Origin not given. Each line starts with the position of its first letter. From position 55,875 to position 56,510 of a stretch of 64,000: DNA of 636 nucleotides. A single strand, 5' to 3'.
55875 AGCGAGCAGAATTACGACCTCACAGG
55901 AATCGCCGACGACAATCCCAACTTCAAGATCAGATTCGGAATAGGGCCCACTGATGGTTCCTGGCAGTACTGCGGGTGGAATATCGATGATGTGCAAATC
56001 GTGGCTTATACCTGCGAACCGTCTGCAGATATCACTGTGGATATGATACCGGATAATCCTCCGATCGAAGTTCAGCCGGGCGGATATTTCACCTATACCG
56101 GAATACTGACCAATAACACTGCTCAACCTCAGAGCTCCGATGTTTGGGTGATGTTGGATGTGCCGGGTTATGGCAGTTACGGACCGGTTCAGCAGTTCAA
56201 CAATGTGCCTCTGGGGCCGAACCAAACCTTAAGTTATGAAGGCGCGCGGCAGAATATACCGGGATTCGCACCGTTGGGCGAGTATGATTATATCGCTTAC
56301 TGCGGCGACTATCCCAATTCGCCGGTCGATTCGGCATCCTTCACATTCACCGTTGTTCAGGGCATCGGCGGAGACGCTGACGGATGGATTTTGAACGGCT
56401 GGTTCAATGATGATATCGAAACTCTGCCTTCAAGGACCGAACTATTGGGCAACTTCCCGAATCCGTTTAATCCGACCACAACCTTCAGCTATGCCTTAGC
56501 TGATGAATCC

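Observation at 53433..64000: T9SS cargo island: two zinc proteases and a third T9SS protein sharing a pre-CTD domain, next to a BsuPI-like inhibitor lipoprotein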

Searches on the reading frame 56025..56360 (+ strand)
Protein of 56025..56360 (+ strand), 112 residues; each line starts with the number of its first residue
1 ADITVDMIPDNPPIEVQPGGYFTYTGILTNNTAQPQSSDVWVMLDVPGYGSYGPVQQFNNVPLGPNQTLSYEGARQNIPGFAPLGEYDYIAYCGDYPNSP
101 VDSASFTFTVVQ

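Call 13: find_homologous_proteins(query=A1, max_evalue=0.001)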
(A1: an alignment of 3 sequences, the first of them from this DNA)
Query A1 (3 sequences) (112 aa, profile of the alignment): 1 proteins with E <= 0.001 among 50 candidates.
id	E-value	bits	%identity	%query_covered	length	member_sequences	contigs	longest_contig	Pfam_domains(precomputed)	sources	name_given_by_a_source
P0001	3.7e-35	138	62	97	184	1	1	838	-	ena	-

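Call 14: search_solved_structures(query=A1, max_evalue=10)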
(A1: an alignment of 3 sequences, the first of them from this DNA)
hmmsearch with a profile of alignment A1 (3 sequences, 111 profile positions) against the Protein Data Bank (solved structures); distinct sequences matched with E-value up to 10: 6.
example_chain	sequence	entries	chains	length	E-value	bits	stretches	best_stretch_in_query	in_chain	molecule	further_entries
9xwm_A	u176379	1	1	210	0.32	14.5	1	52-93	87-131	MO1 RBD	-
1xwv_A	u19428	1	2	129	0.34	14.5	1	10-86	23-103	Der f II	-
9tpe_B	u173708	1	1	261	0.95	13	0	35-75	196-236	Lectin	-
9tpf_B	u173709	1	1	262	0.96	13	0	35-75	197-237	Lectin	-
1ahk_A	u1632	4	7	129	1.3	12.6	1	10-86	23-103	DER F 2 | Mite group 2 allergen Der f 2 | mite allergen Der f II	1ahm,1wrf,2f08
7wpo_B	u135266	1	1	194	3.8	11.1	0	55-100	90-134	Spike glycoprotein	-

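Call 24: predict_structure(alignment_id=A2)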
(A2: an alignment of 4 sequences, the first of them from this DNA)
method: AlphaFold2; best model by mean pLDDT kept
length: 112 residues; sequences in the alignment: 4
mean_pLDDT: 91.4   pTM: 0.79
mean pLDDT of the five models: 91.4, 90.4, 89.7, 87.1, 86.9
residues with pLDDT >= 90: 80; 70-90: 32; 50-70: 0; < 50: 0
segments of 3 or more residues with pLDDT < 50: none
pLDDT, mean of each block of 10 residues (from residue 1): 93 92 96 95 83 88 97 90 91 88 94 90
secondary structure, 60 per line:
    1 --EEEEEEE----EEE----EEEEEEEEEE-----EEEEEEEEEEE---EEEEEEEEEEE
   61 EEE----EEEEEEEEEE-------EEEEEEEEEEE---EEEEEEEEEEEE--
elements in order: E3-9 E14-16 E21-30 E36-46 E50-63 E68-77 E85-95 E99-110

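Call 26: fold_search(model_id=the predicted structure, library=pdb)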
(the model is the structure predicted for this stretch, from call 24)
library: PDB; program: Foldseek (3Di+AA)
matches with E <= 10: 1887; with E <= 0.001: 76
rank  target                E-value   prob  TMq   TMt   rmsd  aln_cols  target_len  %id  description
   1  3idu_A                6.9e-05  1.00  0.68  0.66   3.4       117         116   20  Crystal Structure of the CARDB domain of the PF1109 protein in complex with di-metal ions from Pyrococcus furiosus, No (released 2009-08-04)
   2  4kkp_B                7.7e-05  1.00  0.64  0.33   8.8       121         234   16  Crystal structure of Vibrio cholerae RbmA (crystal form 2) (released 2013-05-22)
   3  3idu_B                1.0e-04  1.00  0.69  0.70   3.3       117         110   20  Crystal Structure of the CARDB domain of the PF1109 protein in complex with di-metal ions from Pyrococcus furiosus, No (released 2009-08-04)
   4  2kl6_MODEL_1_A        1.1e-04  1.00  0.66  0.68   3.5       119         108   23  Solution NMR structure of the CARDB domain of PF1109 from Pyrococcus furiosus. Northeast Structural Genomics C (released 2009-08-25)
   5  5vhv_A                1.2e-04  1.00  0.63  0.23   4.2       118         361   17  Pseudomonas fluorescens alkylpurine DNA glycosylase AlkC bound to DNA containing an oxocarbenium-intermediate analog (released 2017-10-25)
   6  8xrv_E                1.2e-04  1.00  0.66  0.12   4.4       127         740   14  The crystal structure of a GH3 enzyme CcBgl3B with glucose (released 2024-04-10)
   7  5vi0_B                1.3e-04  1.00  0.64  0.23   3.7       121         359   16  Pseudomonas fluorescens alkylpurine DNA glycosylase AlkC bound to DNA containing an abasic site analog (released 2017-10-25)
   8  3frp_G                1.4e-04  1.00  0.52  0.31   5.9       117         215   16  Crystal Structure of Cobra Venom Factor, a Co-factor for C3- and C5 convertase CVFBb (released 2009-04-28)
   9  1fso                  1.6e-04  1.00  0.66  0.56   3.8       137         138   12  CRYSTAL STRUCTURE OF TRUNCATED HUMAN RHOGDI QUADRUPLE MUTANT (released 2001-05-02)
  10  8xrt_A                1.6e-04  1.00  0.61  0.12   4.8       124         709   15  The crystal structure of a GH3 enzyme CcBgl3B (released 2024-04-10)
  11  5xxo_A                1.9e-04  1.00  0.64  0.12   5.4       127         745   17  Crystal structure of mutant (D286N) GH3 beta-glucosidase from Bacteroides thetaiotaomicron in complex with sophorotrio (released 2017-12-13)
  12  1ft0_A                2.5e-04  1.00  0.64  0.57   4.0       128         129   12  CRYSTAL STRUCTURE OF TRUNCATED HUMAN RHOGDI K113A MUTANT (released 2001-05-02)
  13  5jtw_B                2.5e-04  1.00  0.51  0.12   5.9       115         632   16  Crystal structure of complement C4b re-refined using iMDFF (released 2016-08-10)
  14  1qvy_A                2.6e-04  1.00  0.65  0.55   3.9       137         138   11  Crystal structure of RhoGDI K(199,200)R double mutant (released 2004-02-10)
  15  5xxo_B                2.9e-04  1.00  0.66  0.12   4.3       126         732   17  Crystal structure of mutant (D286N) GH3 beta-glucosidase from Bacteroides thetaiotaomicron in complex with sophorotrio (released 2017-12-13)
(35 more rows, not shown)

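Call 27: search_protein_representatives(alignment_id=A2)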
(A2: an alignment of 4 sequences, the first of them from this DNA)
Query: 4 sequences, 111 profile positions. Proteins with E-value up to 0.001 (for the whole library): 2362; up to 1e-10: 946; up to 1e-30: 119. The best 150 are listed.
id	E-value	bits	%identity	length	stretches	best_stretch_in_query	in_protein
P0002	2.1e-75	266.3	-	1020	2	2-110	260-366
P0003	1.0e-73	260.9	-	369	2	2-110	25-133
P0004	4.4e-64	229.9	-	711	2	2-110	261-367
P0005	6.3e-64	229.3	-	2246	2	2-110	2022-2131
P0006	7.5e-61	219.4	-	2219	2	2-109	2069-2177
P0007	1.2e-58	212.3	-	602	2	2-110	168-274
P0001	2.2e-49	182.5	-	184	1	1-111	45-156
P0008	3.6e-48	178.6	-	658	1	1-110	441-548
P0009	1.4e-47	176.7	-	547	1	1-111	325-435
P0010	8.8e-47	174.1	-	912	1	1-110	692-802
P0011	1.4e-46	173.5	-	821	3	15-109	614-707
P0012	1.4e-45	170.3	-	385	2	3-109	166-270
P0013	5.6e-45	168.3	-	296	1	1-111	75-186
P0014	5.3e-44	165.2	-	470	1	1-110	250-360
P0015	2.8e-43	162.9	-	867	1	1-110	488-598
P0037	3.7e-38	146.4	-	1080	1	1-110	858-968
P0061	7.2e-36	139.0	-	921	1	4-110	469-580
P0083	3.5e-34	133.6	-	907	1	2-109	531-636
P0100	1.2e-32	128.6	-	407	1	3-110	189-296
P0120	1.4e-30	122.0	-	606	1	4-110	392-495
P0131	8.9e-30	119.4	-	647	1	2-110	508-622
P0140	5.5e-29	116.9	-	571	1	1-108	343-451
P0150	3.4e-28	114.3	-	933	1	1-109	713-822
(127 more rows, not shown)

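Call 32: search_protein_families(library=pfam, alignment_id=A3, max_evalue=0.001)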
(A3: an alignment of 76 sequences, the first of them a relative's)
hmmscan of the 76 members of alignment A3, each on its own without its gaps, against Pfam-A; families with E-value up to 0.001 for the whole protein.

A. member 1, P0002 (1020 aa): 2 families
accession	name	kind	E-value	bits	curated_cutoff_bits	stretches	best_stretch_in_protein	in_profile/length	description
PF18962.6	Por_Secre_tail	-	1.2e-14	54.8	27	1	942-1016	2-73/75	Secretion system C-terminal sorting domain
PF13860.13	FlgD_ig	-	4.4e-10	39.8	27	1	948-1007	8-75/79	FlgD Ig-like domain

B. families by the number of members that match (of 76 scanned): 53 families (the first 25 are shown)
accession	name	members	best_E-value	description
PF18962.6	Por_Secre_tail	72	1.2e-14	Secretion system C-terminal sorting domain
PF13860.13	FlgD_ig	49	4.4e-10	FlgD Ig-like domain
PF00082.27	Peptidase_S8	7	3.7e-48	Subtilase family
PF13517.12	FG-GAP_3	5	6.1e-36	FG-GAP-like repeat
PF11551.14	Omp28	4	1.7e-17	Outer membrane protein Omp28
PF20773.4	InhA-like_MAM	4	3e-17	Immune inhibitor A-like, MAM domain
PF00246.29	Peptidase_M14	3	6.5e-68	Zinc carboxypeptidase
PF13360.13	PQQ_2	3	3.6e-12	Outer membrane protein assembly factor BamB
PF13620.12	CarboxypepD_reg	3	2.2e-08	Carboxypeptidase regulatory-like domain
PF01839.29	FG-GAP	3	2.6e-08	FG-GAP repeat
PF25292.1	Beta-prop_CGLA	3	4.6e-06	Lambda-carrageenase beta-propeller domain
PF13585.12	CHU_C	3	0.0004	CHU_C Type IX secretion signal domain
PF01364.23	Peptidase_C25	2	2e-55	Peptidase family C25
PF00112.29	Peptidase_C1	2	3.9e-43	Papain family cysteine protease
PF13229.12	Beta_helix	2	1.3e-23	Right handed beta helix region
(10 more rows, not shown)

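Call 34: search_protein_families(library=pfam, proteins=[P0008, P0037, window:56025-56360:+], max_evalue=10)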
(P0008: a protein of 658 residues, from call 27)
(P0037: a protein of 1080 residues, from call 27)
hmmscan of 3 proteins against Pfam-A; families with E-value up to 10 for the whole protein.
P0008 (658 aa): 2 families
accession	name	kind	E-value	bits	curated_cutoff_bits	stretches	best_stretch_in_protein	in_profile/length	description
PF18962.6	Por_Secre_tail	-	3.9e-10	40.3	27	1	580-654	2-73/75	Secretion system C-terminal sorting domain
PF13860.13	FlgD_ig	-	1.9e-05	25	27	1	588-645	12-75/79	FlgD Ig-like domain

P0037 (1080 aa): 5 families
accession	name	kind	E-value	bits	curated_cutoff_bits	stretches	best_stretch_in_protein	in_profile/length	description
PF18962.6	Por_Secre_tail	-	4.1e-08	33.8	27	1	1002-1076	2-73/75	Secretion system C-terminal sorting domain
PF13860.13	FlgD_ig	-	0.0051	17.2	27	1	1011-1057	13-60/79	FlgD Ig-like domain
PF00629.30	MAM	-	0.0063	16.8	26.4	1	689-854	3-157/158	MAM domain, meprin/A5/mu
PF21471.3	Reelin_subrepeat-B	-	0.049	13.9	27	1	746-829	24-106/127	Reelin subrepeat B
PF14741.12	GH114_assoc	-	0.17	12.5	22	1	770-835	50-119/126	N-terminal glycosyl-hydrolase-114-associated domain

seq(112 aa): 0 families

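Call 44: find_related_loci(query=A2, collection=genome_contigs, flank=6000)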
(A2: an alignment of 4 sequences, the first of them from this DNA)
Query A2 (112 aa) in genome_contigs; peptide patterns used: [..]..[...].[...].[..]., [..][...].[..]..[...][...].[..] (x = any residue, [..] = any of these).
77 stretches matched a pattern; 65 encode a relative of the query (tblastn E <= 1e-3); 63 distinct loci.
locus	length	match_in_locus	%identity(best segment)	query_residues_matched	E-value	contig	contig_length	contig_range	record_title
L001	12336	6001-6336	95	1-112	2e-69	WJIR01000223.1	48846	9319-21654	MAG: Candidatus Zixiibacteriota bacterium isolate Bin_336 k141_3232882, whole genome shotgun sequence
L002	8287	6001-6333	69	2-112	2e-51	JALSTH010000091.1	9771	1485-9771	MAG: Candidatus Zixiibacteriota bacterium isolate 356-308_metabat2_scaf2bin.092 356-308_scaffold_4719_c1, whole genome s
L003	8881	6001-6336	68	1-112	1e-50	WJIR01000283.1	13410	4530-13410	MAG: Candidatus Zixiibacteriota bacterium isolate Bin_336 k141_4242533, whole genome shotgun sequence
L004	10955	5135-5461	74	2-110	1e-45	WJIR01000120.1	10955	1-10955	MAG: Candidatus Zixiibacteriota bacterium isolate Bin_336 k141_1741903, whole genome shotgun sequence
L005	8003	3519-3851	60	1-111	1e-44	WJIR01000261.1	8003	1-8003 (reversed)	MAG: Candidatus Zixiibacteriota bacterium isolate Bin_336 k141_4003293, whole genome shotgun sequence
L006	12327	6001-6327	69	3-111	6e-45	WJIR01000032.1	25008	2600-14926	MAG: Candidatus Zixiibacteriota bacterium isolate Bin_336 k141_523917, whole genome shotgun sequence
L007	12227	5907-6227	66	3-110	4e-44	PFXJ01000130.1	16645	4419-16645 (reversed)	MAG: candidate division Zixibacteria bacterium CG_4_9_14_3_um_filter_46_8 CG_4_9_14_3_um_filter_150_scaffold_3221_c, who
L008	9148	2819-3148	61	2-111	2e-43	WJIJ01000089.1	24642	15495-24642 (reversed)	MAG: Candidatus Zixiibacteriota bacterium isolate Bin_366 k141_1034934, whole genome shotgun sequence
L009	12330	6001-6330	62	1-110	2e-43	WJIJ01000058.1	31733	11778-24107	MAG: Candidatus Zixiibacteriota bacterium isolate Bin_366 k141_627918, whole genome shotgun sequence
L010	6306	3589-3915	61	3-111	4e-43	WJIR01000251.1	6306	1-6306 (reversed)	MAG: Candidatus Zixiibacteriota bacterium isolate Bin_336 k141_3771211, whole genome shotgun sequence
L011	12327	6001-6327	61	3-111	7e-43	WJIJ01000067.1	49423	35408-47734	MAG: Candidatus Zixiibacteriota bacterium isolate Bin_366 k141_732907, whole genome shotgun sequence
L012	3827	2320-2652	60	2-112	4e-43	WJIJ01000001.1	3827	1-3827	MAG: Candidatus Zixiibacteriota bacterium isolate Bin_366 k141_407, whole genome shotgun sequence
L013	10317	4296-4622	64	3-111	5e-42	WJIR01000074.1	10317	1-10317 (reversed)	MAG: Candidatus Zixiibacteriota bacterium isolate Bin_336 k141_1107612, whole genome shotgun sequence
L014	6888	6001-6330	62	2-111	6e-42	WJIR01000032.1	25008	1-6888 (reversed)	MAG: Candidatus Zixiibacteriota bacterium isolate Bin_336 k141_523917, whole genome shotgun sequence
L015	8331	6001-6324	61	3-110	7e-42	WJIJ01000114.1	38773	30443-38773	MAG: Candidatus Zixiibacteriota bacterium isolate Bin_366 k141_1453815, whole genome shotgun sequence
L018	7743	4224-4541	59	6-111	3e-40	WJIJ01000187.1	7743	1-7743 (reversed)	MAG: Candidatus Zixiibacteriota bacterium isolate Bin_366 k141_3730722, whole genome shotgun sequence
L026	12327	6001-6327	54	3-111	2e-38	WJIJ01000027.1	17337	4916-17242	MAG: Candidatus Zixiibacteriota bacterium isolate Bin_366 k141_278854, whole genome shotgun sequence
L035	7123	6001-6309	54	5-110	4e-27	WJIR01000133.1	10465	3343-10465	MAG: Candidatus Zixiibacteriota bacterium isolate Bin_336 k141_1903598, whole genome shotgun sequence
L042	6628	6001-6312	50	5-111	4e-23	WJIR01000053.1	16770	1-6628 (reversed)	MAG: Candidatus Zixiibacteriota bacterium isolate Bin_336 k141_792545, whole genome shotgun sequence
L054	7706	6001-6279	49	16-111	8e-20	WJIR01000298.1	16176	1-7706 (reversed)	MAG: Candidatus Zixiibacteriota bacterium isolate Bin_336 k141_4413934, whole genome shotgun sequence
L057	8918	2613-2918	43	5-110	2e-19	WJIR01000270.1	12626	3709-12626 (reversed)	MAG: Candidatus Zixiibacteriota bacterium isolate Bin_336 k141_4078810, whole genome shotgun sequence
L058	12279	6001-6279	46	16-111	2e-19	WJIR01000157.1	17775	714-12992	MAG: Candidatus Zixiibacteriota bacterium isolate Bin_336 k141_2279080, whole genome shotgun sequence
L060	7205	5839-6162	42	1-112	6e-17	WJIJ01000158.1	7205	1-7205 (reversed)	MAG: Candidatus Zixiibacteriota bacterium isolate Bin_366 k141_2471126, whole genome shotgun sequence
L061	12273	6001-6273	35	19-109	3e-13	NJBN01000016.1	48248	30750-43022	MAG: candidate division LCP-89 bacterium B3_LCP 447, whole genome shotgun sequence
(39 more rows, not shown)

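Call 61: list_cluster_members(proteins=[P0005, P0006, P0015, P0061, P0083, P0100, P0120, P0131, P0140, P0150])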
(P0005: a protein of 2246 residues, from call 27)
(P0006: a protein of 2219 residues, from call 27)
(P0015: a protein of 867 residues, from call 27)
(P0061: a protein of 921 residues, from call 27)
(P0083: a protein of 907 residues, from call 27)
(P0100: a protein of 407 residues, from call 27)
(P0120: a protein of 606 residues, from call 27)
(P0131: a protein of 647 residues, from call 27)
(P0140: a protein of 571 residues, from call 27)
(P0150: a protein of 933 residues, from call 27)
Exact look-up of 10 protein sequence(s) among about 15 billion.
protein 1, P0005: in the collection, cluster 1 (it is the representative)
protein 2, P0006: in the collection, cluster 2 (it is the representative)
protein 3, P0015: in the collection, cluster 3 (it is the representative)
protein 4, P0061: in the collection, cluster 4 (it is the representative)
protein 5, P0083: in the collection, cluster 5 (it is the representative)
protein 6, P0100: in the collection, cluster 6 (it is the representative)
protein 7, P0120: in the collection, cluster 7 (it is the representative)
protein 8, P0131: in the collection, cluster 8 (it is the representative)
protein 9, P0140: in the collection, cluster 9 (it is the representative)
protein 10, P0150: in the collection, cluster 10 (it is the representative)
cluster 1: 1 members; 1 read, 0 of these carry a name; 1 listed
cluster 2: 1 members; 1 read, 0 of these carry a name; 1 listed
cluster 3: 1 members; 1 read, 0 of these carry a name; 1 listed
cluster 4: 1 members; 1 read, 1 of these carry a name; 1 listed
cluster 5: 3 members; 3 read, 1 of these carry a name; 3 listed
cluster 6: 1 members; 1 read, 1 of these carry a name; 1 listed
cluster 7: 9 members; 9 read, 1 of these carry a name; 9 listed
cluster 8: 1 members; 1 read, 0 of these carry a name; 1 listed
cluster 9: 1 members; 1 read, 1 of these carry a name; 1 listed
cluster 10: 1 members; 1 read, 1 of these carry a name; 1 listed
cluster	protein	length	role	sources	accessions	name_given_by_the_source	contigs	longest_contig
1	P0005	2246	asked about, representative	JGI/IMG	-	-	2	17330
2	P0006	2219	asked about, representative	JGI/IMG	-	-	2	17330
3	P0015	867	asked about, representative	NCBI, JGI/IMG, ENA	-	-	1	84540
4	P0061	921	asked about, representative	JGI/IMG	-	hypothetical protein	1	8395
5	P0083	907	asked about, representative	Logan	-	-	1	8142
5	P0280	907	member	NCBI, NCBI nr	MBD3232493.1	MAG: S8 family serine peptidase [candidate division Zixibacteria bacterium] | S8 family serine peptidase [candidate division Zixibacteria bacterium]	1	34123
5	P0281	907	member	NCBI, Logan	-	-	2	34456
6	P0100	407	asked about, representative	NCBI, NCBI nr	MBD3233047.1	MAG: T9SS type A sorting domain-containing protein [candidate division Zixibacteria ... | T9SS type A sorting domain-containing protein [candidate division Zixibacteria bacterium]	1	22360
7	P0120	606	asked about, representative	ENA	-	-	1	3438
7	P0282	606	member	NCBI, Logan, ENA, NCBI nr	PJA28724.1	MAG: hypothetical protein CO189_04160 [candidate division Zixibacteria bacterium ...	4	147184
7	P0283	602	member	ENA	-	-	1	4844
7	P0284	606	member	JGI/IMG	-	-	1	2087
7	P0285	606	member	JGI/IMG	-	-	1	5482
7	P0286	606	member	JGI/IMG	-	-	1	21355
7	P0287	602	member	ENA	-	-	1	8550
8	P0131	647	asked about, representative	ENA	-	-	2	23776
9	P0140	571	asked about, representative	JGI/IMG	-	hypothetical protein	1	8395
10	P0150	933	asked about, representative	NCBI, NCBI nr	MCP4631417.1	MAG: T9SS type A sorting domain-containing protein [candidate division Zixibacteria ... | T9SS type A sorting domain-containing protein [candidate division Zixibacteria bacterium]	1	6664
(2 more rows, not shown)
